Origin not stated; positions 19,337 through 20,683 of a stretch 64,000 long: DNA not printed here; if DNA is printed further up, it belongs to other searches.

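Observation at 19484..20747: cas3 is an intact HD-only ORF; no helicase is encoded between it and the adjacent tRNA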

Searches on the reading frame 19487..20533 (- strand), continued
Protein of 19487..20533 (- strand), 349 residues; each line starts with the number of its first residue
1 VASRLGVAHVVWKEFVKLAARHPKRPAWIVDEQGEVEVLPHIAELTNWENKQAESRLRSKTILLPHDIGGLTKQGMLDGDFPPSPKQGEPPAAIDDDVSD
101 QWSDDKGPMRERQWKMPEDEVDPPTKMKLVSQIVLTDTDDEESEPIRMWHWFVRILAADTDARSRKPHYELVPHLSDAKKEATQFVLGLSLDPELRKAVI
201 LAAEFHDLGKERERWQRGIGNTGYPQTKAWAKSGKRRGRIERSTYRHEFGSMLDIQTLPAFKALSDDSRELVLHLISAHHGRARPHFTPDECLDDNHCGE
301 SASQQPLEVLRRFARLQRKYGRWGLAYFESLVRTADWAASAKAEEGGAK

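Call 32: find_homologous_proteins(query=L004:8333-9952:+)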
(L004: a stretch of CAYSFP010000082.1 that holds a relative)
Query L004:8333-9952:+ (540 aa): 7020 proteins with E <= 0.001 among 8000 candidates; the best 120 are listed.
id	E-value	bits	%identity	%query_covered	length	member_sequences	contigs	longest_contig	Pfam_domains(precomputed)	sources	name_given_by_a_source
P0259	0.0e+0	1216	100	100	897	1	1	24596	PF18019.8,PF00271.38,PF22590.3,PF04851.22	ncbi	-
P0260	2.5e-232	791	70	99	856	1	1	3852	PF00270.36,PF18019.8,PF00271.38,PF22590.3,PF04851.22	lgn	-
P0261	1.6e-231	788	70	99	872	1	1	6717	PF18019.8,PF00271.38,PF22590.3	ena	-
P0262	1.8e-220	752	66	99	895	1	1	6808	PF00270.36,PF18019.8,PF22590.3,PF04851.22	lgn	-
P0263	3.1e-217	741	66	99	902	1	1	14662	PF18019.8,PF00271.38,PF22590.3,PF04851.22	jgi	jgi:CRISPR-associated endonuclease/helicase Cas3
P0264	2.6e-216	738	65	99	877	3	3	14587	PF18019.8,PF00271.38,PF22590.3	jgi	-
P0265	1.3e-211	722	63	99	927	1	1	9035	PF00270.36,PF18019.8,PF00271.38,PF22590.3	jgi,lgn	jgi:CRISPR-associated endonuclease/helicase Cas3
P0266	8.7e-211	720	65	99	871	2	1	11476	PF00270.36,PF18019.8,PF00271.38,PF22590.3,PF04851.22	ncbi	-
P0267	8.2e-209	713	63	99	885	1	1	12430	PF00270.36,PF18019.8,PF00271.38,PF22590.3,PF04851.22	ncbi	-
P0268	1.3e-205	703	64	99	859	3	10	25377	PF18019.8,PF00271.38,PF22590.3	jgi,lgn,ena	-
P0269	3.5e-201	688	61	99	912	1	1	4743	PF18019.8,PF22590.3,PF04851.22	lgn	-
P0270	2.2e-200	685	62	99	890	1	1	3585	PF18019.8,PF00271.38,PF22590.3,PF04851.22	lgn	-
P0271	5.9e-200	684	61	99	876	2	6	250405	PF00270.36,PF00271.38,PF22590.3,PF04851.22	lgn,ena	-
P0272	3.1e-199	682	61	99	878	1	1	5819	PF00270.36,PF18019.8,PF00271.38,PF22590.3,PF04851.22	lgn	-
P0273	2.2e-195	669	60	99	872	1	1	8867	PF00270.36,PF18019.8,PF00271.38,PF22590.3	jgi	jgi:CRISPR-associated endonuclease/helicase Cas3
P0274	5.4e-193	661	60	98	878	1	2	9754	PF18019.8,PF00271.38,PF22590.3,PF04851.22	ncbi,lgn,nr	ncbi:MAG: type I-U CRISPR-associated helicase/endonuclease Cas3 [Verrucomicrobiales bacterium]|nr:ty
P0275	8.2e-193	660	61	97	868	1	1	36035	PF00270.36,PF18019.8,PF00271.38,PF22590.3,PF04851.22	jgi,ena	-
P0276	1.3e-192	660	61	99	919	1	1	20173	PF18019.8,PF00271.38,PF22590.3,PF04851.22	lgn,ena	-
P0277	4.4e-192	658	60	98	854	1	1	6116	PF00270.36,PF18019.8,PF00271.38,PF22590.3,PF04851.22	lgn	-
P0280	1.2e-189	650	59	98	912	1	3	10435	PF18019.8,PF00271.38,PF22590.3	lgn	-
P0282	3.6e-188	645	61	99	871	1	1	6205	PF00270.36,PF18019.8,PF00271.38,PF22590.3,PF04851.22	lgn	-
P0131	4.9e-188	645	59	99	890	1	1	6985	PF18019.8,PF00271.38,PF22590.3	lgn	-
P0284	7.6e-188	644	60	99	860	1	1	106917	PF18019.8,PF00271.38,PF22590.3,PF04851.22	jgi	jgi:CRISPR-associated endonuclease/helicase Cas3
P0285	8.3e-188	644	61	99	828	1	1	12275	PF00270.36,PF18019.8,PF00271.38,PF22590.3,PF04851.22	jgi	-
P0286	1.2e-187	643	59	98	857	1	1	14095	PF00270.36,PF18019.8,PF00271.38,PF22590.3,PF04851.22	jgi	-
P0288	2.9e-187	642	60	99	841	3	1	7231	PF00270.36,PF18019.8,PF00271.38,PF22590.3,PF04851.22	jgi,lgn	jgi:CRISPR-associated endonuclease/helicase Cas3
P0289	4.2e-187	641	58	98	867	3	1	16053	PF00270.36,PF18019.8,PF00271.38,PF22590.3,PF04851.22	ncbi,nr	ncbi:MAG TPA: type I-U CRISPR-associated helicase/endonuclease Cas3 [Bryobacteraceae bacterium]|nr:t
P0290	9.2e-187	640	60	98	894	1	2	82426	PF00270.36,PF18019.8,PF00271.38,PF22590.3,PF04851.22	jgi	jgi:CRISPR-associated endonuclease/helicase Cas3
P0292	2.0e-186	639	60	98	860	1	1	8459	PF00270.36,PF18019.8,PF00271.38,PF22590.3,PF04851.22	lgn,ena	-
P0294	2.3e-186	639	61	99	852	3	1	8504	PF18019.8,PF00271.38,PF22590.3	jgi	-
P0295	2.4e-186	639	61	99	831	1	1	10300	PF00270.36,PF18019.8,PF00271.38,PF22590.3,PF04851.22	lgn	-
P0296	2.5e-186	639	60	99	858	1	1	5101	PF18019.8,PF00271.38,PF22590.3,PF04851.22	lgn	-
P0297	2.7e-186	639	59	98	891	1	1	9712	PF18019.8,PF00271.38,PF22590.3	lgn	-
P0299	6.3e-186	638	58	99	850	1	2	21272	PF18019.8,PF00271.38,PF22590.3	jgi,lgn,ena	jgi:CRISPR-associated endonuclease/helicase Cas3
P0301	1.6e-185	636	59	98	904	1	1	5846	PF00270.36,PF18019.8,PF00271.38,PF22590.3,PF04851.22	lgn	-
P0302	2.4e-185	636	58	100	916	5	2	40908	PF00270.36,PF18019.8,PF00271.38,PF22590.3,PF04851.22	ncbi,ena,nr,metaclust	ncbi:MAG: hypothetical protein A3G76_16840 [Acidobacteria bacterium RIFCSPLOWO2_12_FULL_65_11]|nr:MA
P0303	3.6e-185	635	59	98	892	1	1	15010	PF00270.36,PF18019.8,PF00271.38,PF22590.3,PF04851.22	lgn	-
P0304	3.7e-185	635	61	96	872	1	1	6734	PF18019.8,PF00271.38,PF22590.3,PF04851.22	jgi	jgi:CRISPR-associated endonuclease/helicase Cas3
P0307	7.5e-185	634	61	98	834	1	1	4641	PF00270.36,PF18019.8,PF00271.38,PF22590.3,PF04851.22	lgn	-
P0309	1.3e-184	633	60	99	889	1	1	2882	PF00270.36,PF18019.8,PF00271.38,PF22590.3,PF04851.22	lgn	-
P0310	1.6e-184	633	59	99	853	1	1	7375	PF00270.36,PF18019.8,PF00271.38,PF22590.3,PF04851.22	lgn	-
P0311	3.6e-184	632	60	99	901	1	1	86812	PF00270.36,PF18019.8,PF00271.38,PF22590.3,PF04851.22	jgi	jgi:CRISPR-associated endonuclease/helicase Cas3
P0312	3.9e-184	632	59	99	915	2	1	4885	PF18019.8,PF00271.38,PF22590.3,PF04851.22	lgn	-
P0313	7.0e-184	631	56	98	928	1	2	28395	PF18019.8,PF00271.38,PF22590.3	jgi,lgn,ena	-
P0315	8.3e-184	631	60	96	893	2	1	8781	PF18019.8,PF00271.38,PF22590.3,PF04851.22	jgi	jgi:CRISPR-associated endonuclease/helicase Cas3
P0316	9.6e-184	630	61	99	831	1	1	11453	PF18019.8,PF00271.38,PF22590.3,PF04851.22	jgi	jgi:CRISPR-associated endonuclease/helicase Cas3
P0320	1.3e-183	630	60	98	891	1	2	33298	PF00270.36,PF18019.8,PF00271.38,PF22590.3,PF04851.22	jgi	-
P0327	9.3e-183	627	58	99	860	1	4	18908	PF00270.36,PF18019.8,PF00271.38,PF22590.3,PF04851.22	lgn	-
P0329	1.3e-182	627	59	99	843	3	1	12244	PF18019.8,PF00271.38,PF22590.3,PF04851.22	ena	-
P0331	2.2e-182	626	59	98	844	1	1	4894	PF00270.36,PF18019.8,PF22590.3,PF04851.22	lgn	-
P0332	2.2e-182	626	60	96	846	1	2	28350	PF00270.36,PF18019.8,PF00271.38,PF22590.3,PF04851.22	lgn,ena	-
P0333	2.5e-182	626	59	98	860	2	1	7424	PF18019.8,PF22590.3,PF04851.22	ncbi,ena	-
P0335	5.3e-182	625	58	99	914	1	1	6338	PF00270.36,PF18019.8,PF00271.38,PF22590.3,PF04851.22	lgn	-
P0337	7.5e-182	624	58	99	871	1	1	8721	PF00270.36,PF18019.8,PF00271.38,PF22590.3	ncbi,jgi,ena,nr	ncbi:MAG TPA: type I-U CRISPR-associated helicase/endonuclease Cas3 [Planctomycetaceae bacterium]|nr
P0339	1.1e-181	624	59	96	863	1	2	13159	PF18019.8,PF00271.38,PF22590.3,PF04851.22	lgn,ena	-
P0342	3.9e-181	622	59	95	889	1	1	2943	PF18019.8,PF00271.38,PF22590.3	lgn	-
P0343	4.0e-181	622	61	95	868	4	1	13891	PF00270.36,PF18019.8,PF00271.38,PF22590.3,PF04851.22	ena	-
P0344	1.1e-180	620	59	99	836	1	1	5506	PF00270.36,PF18019.8,PF00271.38,PF22590.3,PF04851.22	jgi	jgi:CRISPR-associated endonuclease/helicase Cas3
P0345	1.2e-180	620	58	99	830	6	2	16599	PF00270.36,PF18019.8,PF22590.3,PF04851.22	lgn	-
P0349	2.2e-180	619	59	98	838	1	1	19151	PF00270.36,PF18019.8,PF00271.38,PF22590.3,PF04851.22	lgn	-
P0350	2.9e-180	619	58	98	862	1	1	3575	PF18019.8,PF00271.38,PF22590.3,PF04851.22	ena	-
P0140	3.5e-180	619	61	96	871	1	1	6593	PF18019.8,PF00271.38,PF22590.3,PF04851.22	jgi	jgi:CRISPR-associated endonuclease/helicase Cas3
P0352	5.2e-180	618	59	99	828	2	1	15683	PF00270.36,PF18019.8,PF00271.38,PF22590.3,PF04851.22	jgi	jgi:CRISPR-associated endonuclease/helicase Cas3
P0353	5.5e-180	618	60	99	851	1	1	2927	PF18019.8,PF00271.38,PF22590.3,PF04851.22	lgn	-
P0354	6.4e-180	618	58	99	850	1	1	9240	PF00270.36,PF18019.8,PF00271.38,PF22590.3,PF04851.22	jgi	-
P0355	7.2e-180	618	58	97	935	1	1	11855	PF00270.36,PF18019.8,PF00271.38,PF22590.3,PF04851.22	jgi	jgi:CRISPR-associated endonuclease/helicase Cas3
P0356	8.7e-180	617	59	98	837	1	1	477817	PF00270.36,PF18019.8,PF00271.38,PF22590.3,PF04851.22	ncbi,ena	-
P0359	1.1e-179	617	59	96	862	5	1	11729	PF18019.8,PF00271.38,PF22590.3,PF04851.22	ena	-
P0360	1.6e-179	616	59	97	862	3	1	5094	PF18019.8,PF00271.38,PF22590.3,PF04851.22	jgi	jgi:CRISPR-associated endonuclease/helicase Cas3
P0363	2.3e-179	616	57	99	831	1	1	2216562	PF18019.8,PF00271.38,PF22590.3,PF04851.22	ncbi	-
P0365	3.5e-179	615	59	99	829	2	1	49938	PF00270.36,PF18019.8,PF00271.38,PF22590.3,PF04851.22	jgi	jgi:CRISPR-associated endonuclease/helicase Cas3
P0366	3.7e-179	615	57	99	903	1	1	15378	PF00270.36,PF18019.8,PF00271.38,PF22590.3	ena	-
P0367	4.2e-179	615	59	99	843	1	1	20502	PF00270.36,PF18019.8,PF00271.38,PF22590.3,PF04851.22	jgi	jgi:CRISPR-associated endonuclease/helicase Cas3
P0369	7.3e-179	614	57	99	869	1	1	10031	PF00270.36,PF18019.8,PF00271.38,PF22590.3,PF04851.22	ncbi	-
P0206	1.1e-178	614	57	98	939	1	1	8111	PF00270.36,PF18019.8,PF00271.38,PF22590.3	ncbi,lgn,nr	ncbi:MAG: type I-U CRISPR-associated helicase/endonuclease Cas3 [Planctomycetes bacterium]|nr:type I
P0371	1.6e-178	613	57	99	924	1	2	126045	PF00270.36,PF18019.8,PF00271.38,PF22590.3,PF04851.22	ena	-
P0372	2.1e-178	613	59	98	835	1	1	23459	PF00270.36,PF18019.8,PF00271.38,PF22590.3,PF04851.22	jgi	jgi:CRISPR-associated endonuclease/helicase Cas3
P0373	2.2e-178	613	60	97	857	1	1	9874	PF00270.36,PF18019.8,PF00271.38,PF22590.3,PF04851.22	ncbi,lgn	-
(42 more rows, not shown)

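Call 35: find_encoding_contigs(protein=P0260, flank=5000, max_places=3)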
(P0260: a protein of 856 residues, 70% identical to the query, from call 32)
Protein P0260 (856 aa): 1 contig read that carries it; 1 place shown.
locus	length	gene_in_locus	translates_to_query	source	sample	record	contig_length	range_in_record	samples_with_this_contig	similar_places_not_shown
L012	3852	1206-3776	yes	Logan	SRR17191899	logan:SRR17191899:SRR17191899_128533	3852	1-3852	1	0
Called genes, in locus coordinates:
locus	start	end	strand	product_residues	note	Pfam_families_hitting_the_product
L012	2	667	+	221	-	?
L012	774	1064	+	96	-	PF09827:CRISPR_Cas2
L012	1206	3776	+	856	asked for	PF00270:DEAD (weak), PF04851:ResIII, PF00271:Helicase_C, PF22590:Cas3-like_C_2, PF18019:Cas3_HD (weak)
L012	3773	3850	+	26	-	?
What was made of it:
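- Nothing above 70% identity was found apart from L004 itself, and the top hits are all near-full-length Cas3g from other samples (calls 32, 35).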

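Call 36: find_encoding_contigs(protein=P0020, flank=6000, max_places=2)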
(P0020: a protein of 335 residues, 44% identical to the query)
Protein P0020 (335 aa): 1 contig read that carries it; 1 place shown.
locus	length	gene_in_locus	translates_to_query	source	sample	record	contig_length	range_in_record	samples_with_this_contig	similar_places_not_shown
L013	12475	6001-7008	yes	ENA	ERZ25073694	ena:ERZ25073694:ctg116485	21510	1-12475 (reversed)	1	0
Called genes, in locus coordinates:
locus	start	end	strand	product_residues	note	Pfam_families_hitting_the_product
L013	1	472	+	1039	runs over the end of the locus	PF02463:SMC_N, PF13175:AAA_15 (weak), PF13304:AAA_21 (weak), PF13476:AAA_23, PF13555:AAA_29 (weak)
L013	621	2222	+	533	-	PF01930:Cas_Cas4, PF12705:PDDEXK_1 (weak), PF01867:Cas_Cas1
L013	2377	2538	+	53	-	PF09827:CRISPR_Cas2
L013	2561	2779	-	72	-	-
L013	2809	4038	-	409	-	PF07592:DDE_Tnp_ISAZ013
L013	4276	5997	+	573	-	PF22590:Cas3-like_C_2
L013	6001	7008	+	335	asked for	-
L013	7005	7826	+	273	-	-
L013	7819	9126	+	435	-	PF09617:Cas_GSU0053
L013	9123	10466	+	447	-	PF09609:Cas_GSU0054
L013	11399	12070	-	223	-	-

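Call 37: find_encoding_contigs(protein=P0058, flank=6000, max_places=2)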
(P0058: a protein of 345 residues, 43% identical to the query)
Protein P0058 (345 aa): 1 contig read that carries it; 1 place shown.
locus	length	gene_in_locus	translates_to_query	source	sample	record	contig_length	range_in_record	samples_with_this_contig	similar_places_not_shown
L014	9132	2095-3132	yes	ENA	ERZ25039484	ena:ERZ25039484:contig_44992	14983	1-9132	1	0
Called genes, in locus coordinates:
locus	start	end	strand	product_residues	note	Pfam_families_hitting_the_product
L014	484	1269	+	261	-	PF04851:ResIII, PF00270:DEAD (weak)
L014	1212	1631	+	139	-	PF00271:Helicase_C (faint)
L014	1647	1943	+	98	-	-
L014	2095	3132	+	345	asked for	PF18019:Cas3_HD (weak)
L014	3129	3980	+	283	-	-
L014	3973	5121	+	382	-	PF09617:Cas_GSU0053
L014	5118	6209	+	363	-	PF09609:Cas_GSU0054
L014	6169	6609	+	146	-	PF09609:Cas_GSU0054 (weak)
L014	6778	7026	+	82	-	-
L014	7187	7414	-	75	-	-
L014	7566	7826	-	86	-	-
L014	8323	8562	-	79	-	-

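Call 38: find_encoding_contigs(protein=P0092, flank=6000, max_places=2)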
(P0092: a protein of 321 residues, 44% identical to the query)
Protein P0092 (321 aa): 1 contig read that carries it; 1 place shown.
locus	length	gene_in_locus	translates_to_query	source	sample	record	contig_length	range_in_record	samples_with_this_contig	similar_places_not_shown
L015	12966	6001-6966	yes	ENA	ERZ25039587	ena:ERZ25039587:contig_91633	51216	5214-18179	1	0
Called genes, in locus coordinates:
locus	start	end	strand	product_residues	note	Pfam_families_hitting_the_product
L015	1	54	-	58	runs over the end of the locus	-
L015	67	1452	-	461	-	PF13175:AAA_15, PF13304:AAA_21, PF13175:AAA_15, PF12476:DUF3696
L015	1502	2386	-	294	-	PF13604:AAA_30, PF18335:SH3_13, PF13538:UvrD_C_2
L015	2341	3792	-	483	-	PF23139:OB_YrrC, PF14520:HHH_5 (weak), PF14490:HHH_RecD2, PF13604:AAA_30 (faint), PF20720:nSTAND3 (faint), PF13245:AAA_19 (weak)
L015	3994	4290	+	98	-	PF00270:DEAD (weak)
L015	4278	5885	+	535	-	PF04851:ResIII, PF00270:DEAD (weak), PF00271:Helicase_C (faint), PF22590:Cas3-like_C_2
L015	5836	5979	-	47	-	-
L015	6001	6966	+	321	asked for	-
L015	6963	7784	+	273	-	-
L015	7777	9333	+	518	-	PF09617:Cas_GSU0053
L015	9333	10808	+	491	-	PF09609:Cas_GSU0054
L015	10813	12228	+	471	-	-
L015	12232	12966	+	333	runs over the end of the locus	PF12705:PDDEXK_1 (faint), PF01930:Cas_Cas4 (weak)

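Call 39: find_encoding_contigs(protein=P0067, flank=6000, max_places=2)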
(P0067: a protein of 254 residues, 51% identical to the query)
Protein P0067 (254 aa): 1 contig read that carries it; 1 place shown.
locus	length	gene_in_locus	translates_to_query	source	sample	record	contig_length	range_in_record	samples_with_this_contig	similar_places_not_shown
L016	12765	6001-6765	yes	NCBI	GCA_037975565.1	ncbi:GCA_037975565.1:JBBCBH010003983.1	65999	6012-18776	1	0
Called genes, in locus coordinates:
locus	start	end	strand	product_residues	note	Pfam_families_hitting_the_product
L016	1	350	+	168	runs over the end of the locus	-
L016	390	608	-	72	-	PF01638:HxlR (weak)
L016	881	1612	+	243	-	PF08240:ADH_N (weak)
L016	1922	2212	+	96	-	-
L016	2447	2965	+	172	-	PF00144:Beta-lactamase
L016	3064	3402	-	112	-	-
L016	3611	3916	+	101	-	-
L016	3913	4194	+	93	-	-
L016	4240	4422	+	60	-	-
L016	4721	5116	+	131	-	-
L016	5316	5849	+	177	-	-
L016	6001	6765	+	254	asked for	-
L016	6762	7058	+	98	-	-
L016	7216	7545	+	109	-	-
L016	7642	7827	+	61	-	-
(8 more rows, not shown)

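Call 52: find_encoding_contigs(protein=P0025, flank=5000, max_places=2)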
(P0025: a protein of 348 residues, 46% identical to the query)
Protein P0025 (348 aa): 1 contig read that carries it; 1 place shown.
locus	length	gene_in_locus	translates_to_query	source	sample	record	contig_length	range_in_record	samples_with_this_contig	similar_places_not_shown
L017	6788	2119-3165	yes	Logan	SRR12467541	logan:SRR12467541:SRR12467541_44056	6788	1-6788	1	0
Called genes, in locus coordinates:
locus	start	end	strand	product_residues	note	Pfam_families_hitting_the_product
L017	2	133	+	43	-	?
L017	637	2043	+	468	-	PF00270:DEAD (weak), PF04851:ResIII, PF00271:Helicase_C, PF22590:Cas3-like_C_2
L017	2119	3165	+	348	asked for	PF18019:Cas3_HD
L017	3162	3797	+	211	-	-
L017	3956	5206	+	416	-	PF09617:Cas_GSU0053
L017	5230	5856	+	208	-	PF09609:Cas_GSU0054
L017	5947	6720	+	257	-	PF09609:Cas_GSU0054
